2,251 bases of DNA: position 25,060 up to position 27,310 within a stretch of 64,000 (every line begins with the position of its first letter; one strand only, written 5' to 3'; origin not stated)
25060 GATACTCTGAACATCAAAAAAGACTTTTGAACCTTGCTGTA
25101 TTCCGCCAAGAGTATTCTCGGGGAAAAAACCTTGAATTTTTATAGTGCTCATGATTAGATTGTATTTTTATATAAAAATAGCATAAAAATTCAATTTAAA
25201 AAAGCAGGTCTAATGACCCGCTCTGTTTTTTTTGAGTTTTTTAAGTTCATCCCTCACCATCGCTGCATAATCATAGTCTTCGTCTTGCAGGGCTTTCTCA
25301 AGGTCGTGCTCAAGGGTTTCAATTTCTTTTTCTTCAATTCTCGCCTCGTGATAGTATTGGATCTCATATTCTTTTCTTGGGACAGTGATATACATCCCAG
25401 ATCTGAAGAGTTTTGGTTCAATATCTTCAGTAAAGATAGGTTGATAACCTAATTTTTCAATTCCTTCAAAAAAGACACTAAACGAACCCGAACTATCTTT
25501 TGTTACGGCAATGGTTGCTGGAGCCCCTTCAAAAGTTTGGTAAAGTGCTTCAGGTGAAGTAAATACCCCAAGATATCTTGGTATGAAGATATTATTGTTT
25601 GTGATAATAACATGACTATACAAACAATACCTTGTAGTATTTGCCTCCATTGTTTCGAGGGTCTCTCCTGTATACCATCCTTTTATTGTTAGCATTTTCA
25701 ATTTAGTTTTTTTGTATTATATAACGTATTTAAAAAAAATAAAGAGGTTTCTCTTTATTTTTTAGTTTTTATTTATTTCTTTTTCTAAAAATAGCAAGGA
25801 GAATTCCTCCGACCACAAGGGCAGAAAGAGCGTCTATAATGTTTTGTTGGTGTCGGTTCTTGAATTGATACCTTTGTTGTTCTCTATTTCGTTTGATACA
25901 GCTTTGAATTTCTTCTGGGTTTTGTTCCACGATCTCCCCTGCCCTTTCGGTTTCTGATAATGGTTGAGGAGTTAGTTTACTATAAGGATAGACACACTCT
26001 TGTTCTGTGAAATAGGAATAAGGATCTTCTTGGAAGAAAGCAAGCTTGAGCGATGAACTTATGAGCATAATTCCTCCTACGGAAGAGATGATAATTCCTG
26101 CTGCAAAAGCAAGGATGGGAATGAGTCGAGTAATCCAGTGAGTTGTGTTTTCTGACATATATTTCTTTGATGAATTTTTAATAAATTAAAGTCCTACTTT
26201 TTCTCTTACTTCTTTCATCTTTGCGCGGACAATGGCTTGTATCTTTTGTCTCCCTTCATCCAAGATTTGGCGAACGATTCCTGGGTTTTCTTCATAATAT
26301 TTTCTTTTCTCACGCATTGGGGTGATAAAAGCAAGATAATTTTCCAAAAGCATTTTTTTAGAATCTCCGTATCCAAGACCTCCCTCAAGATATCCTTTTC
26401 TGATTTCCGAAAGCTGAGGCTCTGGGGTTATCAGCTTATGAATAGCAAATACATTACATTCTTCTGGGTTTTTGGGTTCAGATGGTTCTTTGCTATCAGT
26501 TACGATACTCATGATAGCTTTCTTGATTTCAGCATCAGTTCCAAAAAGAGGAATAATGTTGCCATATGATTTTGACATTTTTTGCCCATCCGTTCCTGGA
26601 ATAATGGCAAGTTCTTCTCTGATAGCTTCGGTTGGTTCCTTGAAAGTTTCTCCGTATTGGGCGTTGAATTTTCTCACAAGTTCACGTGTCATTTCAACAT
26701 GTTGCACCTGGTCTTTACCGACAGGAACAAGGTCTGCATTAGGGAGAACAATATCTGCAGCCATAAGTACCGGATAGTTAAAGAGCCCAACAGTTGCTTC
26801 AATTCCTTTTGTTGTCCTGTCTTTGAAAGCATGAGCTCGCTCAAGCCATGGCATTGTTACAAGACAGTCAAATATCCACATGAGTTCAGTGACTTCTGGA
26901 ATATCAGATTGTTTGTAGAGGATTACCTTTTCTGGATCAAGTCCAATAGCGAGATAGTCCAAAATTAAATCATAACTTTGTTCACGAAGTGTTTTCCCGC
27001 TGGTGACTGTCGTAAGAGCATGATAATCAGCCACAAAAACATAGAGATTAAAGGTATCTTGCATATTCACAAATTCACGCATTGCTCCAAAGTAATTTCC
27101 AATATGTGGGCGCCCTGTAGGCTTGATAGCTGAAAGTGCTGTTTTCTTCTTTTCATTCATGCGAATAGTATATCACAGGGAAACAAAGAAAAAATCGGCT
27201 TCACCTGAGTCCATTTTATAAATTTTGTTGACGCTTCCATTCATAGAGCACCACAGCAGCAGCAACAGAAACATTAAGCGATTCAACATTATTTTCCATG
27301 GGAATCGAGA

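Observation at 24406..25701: Tandem paralogous unknown proteins with C-terminal UVR-like motifs, plus a small acidic protein, immediately upstream of the T-box-mrr-aspS unit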

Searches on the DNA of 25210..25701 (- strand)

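Call 33: search_rna_families(sources=[L001, L003, L005, L006], threshold=evalue, max_evalue=0.01)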
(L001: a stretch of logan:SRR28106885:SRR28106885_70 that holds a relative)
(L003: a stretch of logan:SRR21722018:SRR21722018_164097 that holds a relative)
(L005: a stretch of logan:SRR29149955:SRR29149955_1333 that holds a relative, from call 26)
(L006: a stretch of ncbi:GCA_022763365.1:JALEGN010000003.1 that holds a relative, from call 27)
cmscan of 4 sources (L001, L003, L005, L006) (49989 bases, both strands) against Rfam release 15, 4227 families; matches with E-value up to 0.01: 4.
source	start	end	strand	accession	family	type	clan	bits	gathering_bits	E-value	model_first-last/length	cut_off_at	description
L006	7994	8194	+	RF00230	T-box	Cis-reg; leader;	-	48.3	93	1.2e-07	1-219/219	no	T-box leader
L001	7270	7467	+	RF00230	T-box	Cis-reg; leader;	-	48.1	93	1.4e-07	1-219/219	no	T-box leader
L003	7269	7467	+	RF00230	T-box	Cis-reg; leader;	-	47.9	93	1.6e-07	1-219/219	no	T-box leader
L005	3499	3698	+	RF00230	T-box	Cis-reg; leader;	-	47.4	93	2e-07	1-219/219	no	T-box leader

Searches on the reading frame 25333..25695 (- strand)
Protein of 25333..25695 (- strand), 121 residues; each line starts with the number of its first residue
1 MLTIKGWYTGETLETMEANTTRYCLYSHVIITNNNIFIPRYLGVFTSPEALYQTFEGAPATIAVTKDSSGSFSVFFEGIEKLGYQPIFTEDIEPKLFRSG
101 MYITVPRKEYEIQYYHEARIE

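Call 22: search_protein_representatives(alignment_id=A1)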
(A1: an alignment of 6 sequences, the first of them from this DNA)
Query: 6 sequences, 125 profile positions. Proteins with E-value up to 0.001 (for the whole library): 6; up to 1e-10: 4; up to 1e-30: 2. The best 6 are listed.
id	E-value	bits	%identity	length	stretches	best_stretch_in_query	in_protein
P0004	6.5e-58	210.6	-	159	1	1-125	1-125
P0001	1.4e-49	183.6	-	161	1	4-124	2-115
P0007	2.1e-15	73.2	-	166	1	1-117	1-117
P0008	7.1e-12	61.8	-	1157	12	83-113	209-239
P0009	2.2e-06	44.1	-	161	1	4-113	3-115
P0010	2.6e-06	43.9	-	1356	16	17-57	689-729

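Call 26: find_encoding_contigs(protein=P0007, flank=7000, max_places=3)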
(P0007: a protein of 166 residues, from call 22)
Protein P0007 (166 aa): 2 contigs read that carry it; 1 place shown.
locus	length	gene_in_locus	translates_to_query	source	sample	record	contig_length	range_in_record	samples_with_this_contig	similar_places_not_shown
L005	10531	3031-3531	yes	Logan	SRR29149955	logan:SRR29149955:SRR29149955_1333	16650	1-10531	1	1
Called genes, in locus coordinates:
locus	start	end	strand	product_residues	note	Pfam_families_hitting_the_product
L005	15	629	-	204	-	PF23477:zf_Tbcl_2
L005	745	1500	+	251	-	PF08032:SpoU_sub_bind, PF00588:SpoU_methylase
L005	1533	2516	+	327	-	PF00579:tRNA-synt_1b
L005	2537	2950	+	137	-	-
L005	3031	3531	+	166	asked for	-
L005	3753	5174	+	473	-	PF01336:tRNA_anti-codon, PF00152:tRNA-synt_2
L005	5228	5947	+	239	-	PF02616:SMC_ScpA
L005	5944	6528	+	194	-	PF04079:SMC_ScpB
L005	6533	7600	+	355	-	PF00953:Glycos_transf_4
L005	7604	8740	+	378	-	PF01098:FTSW_RODA_SPOVE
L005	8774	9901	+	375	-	PF03033:Glyco_transf_28, PF04101:Glyco_tran_28_C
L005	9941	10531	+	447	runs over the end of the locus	PF00749:tRNA-synt_1c, PF19269:Anticodon_2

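Call 27: find_encoding_contigs(protein=P0009, flank=7000, max_places=3)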
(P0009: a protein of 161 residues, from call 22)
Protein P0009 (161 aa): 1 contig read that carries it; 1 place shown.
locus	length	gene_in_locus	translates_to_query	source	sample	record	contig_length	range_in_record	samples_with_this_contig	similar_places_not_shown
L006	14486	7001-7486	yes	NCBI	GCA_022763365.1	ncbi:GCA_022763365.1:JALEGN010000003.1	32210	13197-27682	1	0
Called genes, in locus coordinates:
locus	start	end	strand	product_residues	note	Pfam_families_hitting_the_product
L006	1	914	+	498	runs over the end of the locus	PF01645:Glu_synthase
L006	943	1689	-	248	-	PF03602:Cons_hypoth95, PF05175:MTS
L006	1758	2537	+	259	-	PF08032:SpoU_sub_bind, PF00588:SpoU_methylase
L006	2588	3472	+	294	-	PF21088:MS_channel_1st, PF00924:MS_channel_2nd, PF21082:MS_channel_3rd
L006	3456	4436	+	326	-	PF00579:tRNA-synt_1b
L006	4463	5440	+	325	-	PF28530:DUF8426, PF04471:Mrr_cat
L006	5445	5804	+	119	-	-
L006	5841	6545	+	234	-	PF01027:Bax1-I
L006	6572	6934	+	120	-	PF10861:DUF2784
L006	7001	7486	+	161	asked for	PF02151:UVR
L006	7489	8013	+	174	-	PF02151:UVR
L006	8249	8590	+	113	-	-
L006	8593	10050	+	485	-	PF01336:tRNA_anti-codon, PF00152:tRNA-synt_2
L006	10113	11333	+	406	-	PF02073:Peptidase_M29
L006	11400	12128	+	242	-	PF02616:SMC_ScpA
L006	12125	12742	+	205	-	PF04079:SMC_ScpB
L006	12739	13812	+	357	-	PF00953:Glycos_transf_4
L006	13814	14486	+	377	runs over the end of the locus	PF01098:FTSW_RODA_SPOVE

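Call 52: search_solved_structures(query=A1, max_evalue=10, show_alignments=2)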
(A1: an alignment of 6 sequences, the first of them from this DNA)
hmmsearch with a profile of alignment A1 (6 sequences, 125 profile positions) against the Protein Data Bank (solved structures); distinct sequences matched with E-value up to 10: 5.
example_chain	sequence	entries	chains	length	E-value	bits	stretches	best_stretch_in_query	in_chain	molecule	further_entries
8k6e_B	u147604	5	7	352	0.039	17.4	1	65-107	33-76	Legionella effector LnaB | LnaB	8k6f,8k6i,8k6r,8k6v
8j9b_H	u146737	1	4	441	0.094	16.2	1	65-107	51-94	Type IV secretion protein Dot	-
9b2z_A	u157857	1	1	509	0.21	15.1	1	65-107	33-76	Type IV secretion protein Dot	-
8ga9_A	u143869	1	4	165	2.6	11.5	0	85-113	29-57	C4HR1_4r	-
8eox_D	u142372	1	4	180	4.1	10.9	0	85-113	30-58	C4HR1_4r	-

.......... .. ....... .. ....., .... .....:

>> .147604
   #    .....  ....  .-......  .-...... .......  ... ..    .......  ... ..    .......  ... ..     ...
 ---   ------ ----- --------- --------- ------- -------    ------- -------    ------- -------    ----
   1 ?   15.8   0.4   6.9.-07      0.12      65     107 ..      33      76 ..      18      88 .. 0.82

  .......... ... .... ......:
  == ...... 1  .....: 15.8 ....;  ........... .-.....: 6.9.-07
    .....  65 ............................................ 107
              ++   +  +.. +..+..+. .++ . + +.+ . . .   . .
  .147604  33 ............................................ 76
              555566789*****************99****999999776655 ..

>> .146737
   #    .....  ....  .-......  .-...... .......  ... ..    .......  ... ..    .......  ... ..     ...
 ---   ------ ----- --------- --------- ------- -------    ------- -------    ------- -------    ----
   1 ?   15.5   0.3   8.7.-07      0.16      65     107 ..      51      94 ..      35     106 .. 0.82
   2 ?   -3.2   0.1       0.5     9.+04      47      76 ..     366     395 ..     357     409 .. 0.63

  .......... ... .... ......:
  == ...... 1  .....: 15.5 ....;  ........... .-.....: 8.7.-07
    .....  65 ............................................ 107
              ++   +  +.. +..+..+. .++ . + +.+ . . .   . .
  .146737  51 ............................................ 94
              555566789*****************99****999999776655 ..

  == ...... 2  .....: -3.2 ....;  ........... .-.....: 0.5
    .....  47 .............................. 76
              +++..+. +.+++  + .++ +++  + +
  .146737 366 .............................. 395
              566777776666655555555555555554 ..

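Call 72: search_protein_families(library=pfam, proteins=[L006:8249-8590:+, L006:4463-5440:+, L006:5445-5804:+, L005:2537-2950:+], max_evalue=0.01)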
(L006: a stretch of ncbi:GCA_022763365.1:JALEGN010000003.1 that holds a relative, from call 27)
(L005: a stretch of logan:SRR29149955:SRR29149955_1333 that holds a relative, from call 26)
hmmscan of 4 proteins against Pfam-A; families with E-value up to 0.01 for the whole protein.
L006:8249-8590:+ (113 aa): 0 families

L006:4463-5440:+ (325 aa): 1 family
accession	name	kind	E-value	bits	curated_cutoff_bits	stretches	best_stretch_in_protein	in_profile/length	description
PF04471.18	Mrr_cat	-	3.9e-18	66.1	21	1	188-301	2-115/115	Restriction endonuclease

L006:5445-5804:+ (119 aa): 0 families

L005:2537-2950:+ (137 aa): 0 families

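Call 73: search_protein_families(library=padloc, proteins=[L006:8249-8590:+, L006:4463-5440:+, L006:7001-7486:+, L006:7489-8013:+, L005:3031-3531:+], max_evalue=0.01)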
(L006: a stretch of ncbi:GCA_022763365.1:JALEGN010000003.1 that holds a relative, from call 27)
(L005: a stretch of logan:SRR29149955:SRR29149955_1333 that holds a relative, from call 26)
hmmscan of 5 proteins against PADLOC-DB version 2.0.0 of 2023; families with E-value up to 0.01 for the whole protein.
L006:8249-8590:+ (113 aa): 0 families

L006:4463-5440:+ (325 aa): 9 families
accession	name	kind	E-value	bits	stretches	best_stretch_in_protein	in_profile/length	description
PDLC04819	PDC-S02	-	5.3e-62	208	1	1-324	1-329/334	-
PDLC04815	PDC-S02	-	4.1e-43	146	1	4-324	3-341/346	-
PDLC04806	PDC-S02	-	1.6e-30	104.5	1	1-323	1-322/324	-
PDLC03657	mREase_IV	-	4.1e-13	47.3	1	144-306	124-296/317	Type IV methyl-directed restriction enzyme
PDLC04824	PDC-S02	-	2.1e-12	44.8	1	57-172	69-176/308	-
PDLC04796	PDC-S02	-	6.1e-12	43.2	1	144-306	196-362/390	-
PDLC04799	PDC-S02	-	8.4e-10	36.2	1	57-153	69-161/308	-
PDLC00631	ZorD1|ZorD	-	0.00022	17.1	1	182-262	940-1013/1071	"SWI2/SNF2 helicase, Mrr-like nuclease"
PDLC00206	HamC2|HamC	-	0.00088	17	1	169-288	33-147/239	DUF3223 domain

L006:7001-7486:+ (161 aa): 0 families

L006:7489-8013:+ (174 aa): 0 families

L005:3031-3531:+ (166 aa): 0 families

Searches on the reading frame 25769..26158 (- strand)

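Call 4: search_protein_families(library=pfam, proteins=[window:25769-26158:-], max_evalue=1)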
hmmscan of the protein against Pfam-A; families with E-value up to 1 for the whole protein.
window:25769-26158:- (129 aa): 1 family
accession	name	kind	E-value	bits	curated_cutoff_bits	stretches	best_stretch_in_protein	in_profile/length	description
PF06782.17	UPF0236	-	0.096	11.9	24.3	1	75-109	25-59/400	Uncharacterised protein family (UPF0236)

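Call 5: search_protein_families(library=ncbifam, proteins=[window:25769-26158:-], max_evalue=1)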
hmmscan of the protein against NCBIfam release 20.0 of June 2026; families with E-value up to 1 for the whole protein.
window:25769-26158:- (129 aa): 2 families
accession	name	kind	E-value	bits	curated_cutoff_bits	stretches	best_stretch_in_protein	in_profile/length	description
NF045529.2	Heimdall-CTERM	domain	0.58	10.7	24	1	111-129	8-26/26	Heimdall-CTERM domain-containing surface protein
TIGR01167.1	LPXTG_anchor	domain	0.92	10.3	15.9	0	113-128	19-34/34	LPXTG cell wall anchor domain-containing protein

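Call 6: search_protein_families(library=padloc, proteins=[window:25769-26158:-], max_evalue=1)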
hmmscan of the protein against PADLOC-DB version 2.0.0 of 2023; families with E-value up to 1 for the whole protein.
window:25769-26158:- (129 aa): 0 families

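Call 21: search_protein_families(library=phrogs, proteins=[window:25769-26158:-], max_evalue=1)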
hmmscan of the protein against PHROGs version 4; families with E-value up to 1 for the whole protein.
window:25769-26158:- (129 aa): 2 families
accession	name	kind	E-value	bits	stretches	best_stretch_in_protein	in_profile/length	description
phrog_22044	-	unknown function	0.11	13.8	1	78-114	30-64/84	-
phrog_16795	-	unknown function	0.25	12.6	0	15-37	5-23/55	-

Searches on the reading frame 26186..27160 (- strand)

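Call 4: search_protein_families(library=pfam, proteins=[window:26186-27160:-], max_evalue=1)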
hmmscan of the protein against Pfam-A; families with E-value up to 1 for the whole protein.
window:26186-27160:- (324 aa): 1 family
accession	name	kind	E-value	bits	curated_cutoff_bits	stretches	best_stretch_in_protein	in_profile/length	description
PF00579.31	tRNA-synt_1b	-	1.3e-62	212.2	21.1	1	2-275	2-287/292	tRNA synthetases class I (W and Y)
